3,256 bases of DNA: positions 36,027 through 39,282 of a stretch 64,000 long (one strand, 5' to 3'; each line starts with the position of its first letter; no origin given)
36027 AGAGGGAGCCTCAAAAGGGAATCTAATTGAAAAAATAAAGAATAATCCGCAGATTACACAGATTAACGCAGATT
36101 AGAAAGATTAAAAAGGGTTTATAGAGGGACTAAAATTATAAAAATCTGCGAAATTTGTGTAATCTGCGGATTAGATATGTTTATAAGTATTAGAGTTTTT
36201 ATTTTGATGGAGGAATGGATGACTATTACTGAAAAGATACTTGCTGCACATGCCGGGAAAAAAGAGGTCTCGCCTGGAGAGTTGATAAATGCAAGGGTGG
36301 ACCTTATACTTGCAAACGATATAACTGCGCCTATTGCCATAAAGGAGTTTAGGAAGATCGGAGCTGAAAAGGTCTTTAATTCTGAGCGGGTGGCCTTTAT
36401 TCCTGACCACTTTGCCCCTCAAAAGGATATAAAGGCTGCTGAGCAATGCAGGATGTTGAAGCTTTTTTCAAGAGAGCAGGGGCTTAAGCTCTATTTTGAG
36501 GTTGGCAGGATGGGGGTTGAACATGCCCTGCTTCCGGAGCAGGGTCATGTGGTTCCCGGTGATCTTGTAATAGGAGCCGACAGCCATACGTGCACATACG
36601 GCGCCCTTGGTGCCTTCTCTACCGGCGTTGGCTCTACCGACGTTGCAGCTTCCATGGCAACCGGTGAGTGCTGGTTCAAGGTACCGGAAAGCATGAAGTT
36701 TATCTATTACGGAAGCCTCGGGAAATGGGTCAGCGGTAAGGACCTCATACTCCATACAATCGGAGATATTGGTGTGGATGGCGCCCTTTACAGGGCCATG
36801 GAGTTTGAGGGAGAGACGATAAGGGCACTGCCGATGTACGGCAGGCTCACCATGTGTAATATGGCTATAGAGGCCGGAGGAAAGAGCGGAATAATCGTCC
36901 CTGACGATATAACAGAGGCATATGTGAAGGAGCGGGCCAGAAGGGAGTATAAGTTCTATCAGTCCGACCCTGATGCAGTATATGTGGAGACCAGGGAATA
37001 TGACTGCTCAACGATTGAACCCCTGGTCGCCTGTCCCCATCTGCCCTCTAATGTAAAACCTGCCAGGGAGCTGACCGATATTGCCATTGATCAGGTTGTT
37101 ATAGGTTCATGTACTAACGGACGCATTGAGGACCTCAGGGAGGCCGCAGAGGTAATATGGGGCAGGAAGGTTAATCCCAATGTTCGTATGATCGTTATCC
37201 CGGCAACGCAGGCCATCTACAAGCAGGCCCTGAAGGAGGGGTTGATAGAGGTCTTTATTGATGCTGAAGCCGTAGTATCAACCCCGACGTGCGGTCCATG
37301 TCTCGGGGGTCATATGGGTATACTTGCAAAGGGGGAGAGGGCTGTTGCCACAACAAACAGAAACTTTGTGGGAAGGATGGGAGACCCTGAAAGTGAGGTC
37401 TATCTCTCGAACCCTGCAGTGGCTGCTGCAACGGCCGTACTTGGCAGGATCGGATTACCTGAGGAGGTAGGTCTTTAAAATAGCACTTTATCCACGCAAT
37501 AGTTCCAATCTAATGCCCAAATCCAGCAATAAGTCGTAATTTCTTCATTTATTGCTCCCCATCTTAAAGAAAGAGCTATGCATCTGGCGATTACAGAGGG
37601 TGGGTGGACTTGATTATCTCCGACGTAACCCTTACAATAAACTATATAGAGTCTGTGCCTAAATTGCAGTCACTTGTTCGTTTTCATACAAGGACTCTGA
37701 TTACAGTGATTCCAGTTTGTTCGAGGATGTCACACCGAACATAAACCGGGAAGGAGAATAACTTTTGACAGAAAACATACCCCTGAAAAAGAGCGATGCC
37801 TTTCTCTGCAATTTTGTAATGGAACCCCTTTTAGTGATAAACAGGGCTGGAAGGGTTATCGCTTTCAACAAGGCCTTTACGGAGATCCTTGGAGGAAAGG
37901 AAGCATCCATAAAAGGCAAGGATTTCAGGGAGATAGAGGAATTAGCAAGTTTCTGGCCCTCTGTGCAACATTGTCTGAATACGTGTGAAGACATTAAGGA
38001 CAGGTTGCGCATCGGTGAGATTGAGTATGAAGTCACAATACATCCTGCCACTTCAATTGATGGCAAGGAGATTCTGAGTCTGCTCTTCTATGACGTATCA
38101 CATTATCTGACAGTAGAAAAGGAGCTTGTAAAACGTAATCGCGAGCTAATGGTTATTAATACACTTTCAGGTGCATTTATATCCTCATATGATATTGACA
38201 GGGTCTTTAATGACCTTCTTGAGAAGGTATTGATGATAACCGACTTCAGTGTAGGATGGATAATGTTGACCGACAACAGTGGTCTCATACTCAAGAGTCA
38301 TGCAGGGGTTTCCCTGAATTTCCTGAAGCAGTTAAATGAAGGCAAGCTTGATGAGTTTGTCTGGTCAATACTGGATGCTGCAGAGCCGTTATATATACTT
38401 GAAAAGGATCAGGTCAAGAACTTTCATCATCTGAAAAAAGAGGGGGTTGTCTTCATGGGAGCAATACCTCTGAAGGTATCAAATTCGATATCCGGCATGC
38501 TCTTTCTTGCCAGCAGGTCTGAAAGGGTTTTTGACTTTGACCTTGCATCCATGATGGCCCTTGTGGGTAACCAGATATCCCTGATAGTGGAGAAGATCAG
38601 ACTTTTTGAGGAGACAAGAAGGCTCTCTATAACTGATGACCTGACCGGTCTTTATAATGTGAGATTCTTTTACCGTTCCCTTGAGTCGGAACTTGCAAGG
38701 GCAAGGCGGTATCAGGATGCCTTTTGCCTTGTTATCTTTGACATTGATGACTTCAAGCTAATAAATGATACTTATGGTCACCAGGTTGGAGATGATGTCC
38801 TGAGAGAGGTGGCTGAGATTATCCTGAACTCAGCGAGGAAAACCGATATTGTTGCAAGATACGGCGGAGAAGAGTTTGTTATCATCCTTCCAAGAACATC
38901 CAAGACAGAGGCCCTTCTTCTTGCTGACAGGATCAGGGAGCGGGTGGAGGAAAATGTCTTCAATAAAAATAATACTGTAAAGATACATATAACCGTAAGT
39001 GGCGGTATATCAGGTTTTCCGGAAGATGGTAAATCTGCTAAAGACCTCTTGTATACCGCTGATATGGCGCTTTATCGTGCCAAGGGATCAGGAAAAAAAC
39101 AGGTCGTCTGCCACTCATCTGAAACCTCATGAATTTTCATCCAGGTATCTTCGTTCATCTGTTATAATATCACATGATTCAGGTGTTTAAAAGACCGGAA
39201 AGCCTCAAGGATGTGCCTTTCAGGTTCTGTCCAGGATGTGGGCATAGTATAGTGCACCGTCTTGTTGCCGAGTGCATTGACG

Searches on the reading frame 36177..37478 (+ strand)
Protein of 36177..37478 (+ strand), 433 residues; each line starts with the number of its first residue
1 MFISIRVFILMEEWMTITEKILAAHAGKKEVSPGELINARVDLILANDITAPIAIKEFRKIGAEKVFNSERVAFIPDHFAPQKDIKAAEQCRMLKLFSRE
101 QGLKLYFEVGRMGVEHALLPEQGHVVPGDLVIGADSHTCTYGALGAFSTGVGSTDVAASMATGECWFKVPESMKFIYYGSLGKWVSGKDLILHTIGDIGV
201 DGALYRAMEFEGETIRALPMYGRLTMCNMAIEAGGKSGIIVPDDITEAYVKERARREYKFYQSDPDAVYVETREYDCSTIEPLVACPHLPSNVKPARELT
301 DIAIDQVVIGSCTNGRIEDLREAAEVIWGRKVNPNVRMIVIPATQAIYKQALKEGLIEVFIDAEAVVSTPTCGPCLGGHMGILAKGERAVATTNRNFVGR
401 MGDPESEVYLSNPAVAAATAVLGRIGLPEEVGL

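Call 89: search_protein_families(library=pfam, proteins=[window:36177-37478:+], max_evalue=0.00001)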
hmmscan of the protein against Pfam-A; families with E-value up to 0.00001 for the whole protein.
window:36177-37478:+ (433 aa): 1 family
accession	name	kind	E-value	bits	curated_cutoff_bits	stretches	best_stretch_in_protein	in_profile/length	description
PF00330.25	Aconitase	-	4.4e-99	333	28.7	2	19-295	1-302/463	Aconitase family (aconitate hydratase)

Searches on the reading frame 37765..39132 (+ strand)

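Call 89: search_protein_families(library=pfam, proteins=[window:37765-39132:+], max_evalue=0.00001)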
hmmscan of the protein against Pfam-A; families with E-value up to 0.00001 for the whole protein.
window:37765-39132:+ (455 aa): 2 families
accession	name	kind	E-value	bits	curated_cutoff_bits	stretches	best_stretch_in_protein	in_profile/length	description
PF00990.26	GGDEF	-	1.7e-48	164.9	23.8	1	289-445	2-160/161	Diguanylate cyclase, GGDEF domain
PF13185.12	GAF_2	-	6.4e-07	30.1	28.6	1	143-276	3-136/136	GAF domain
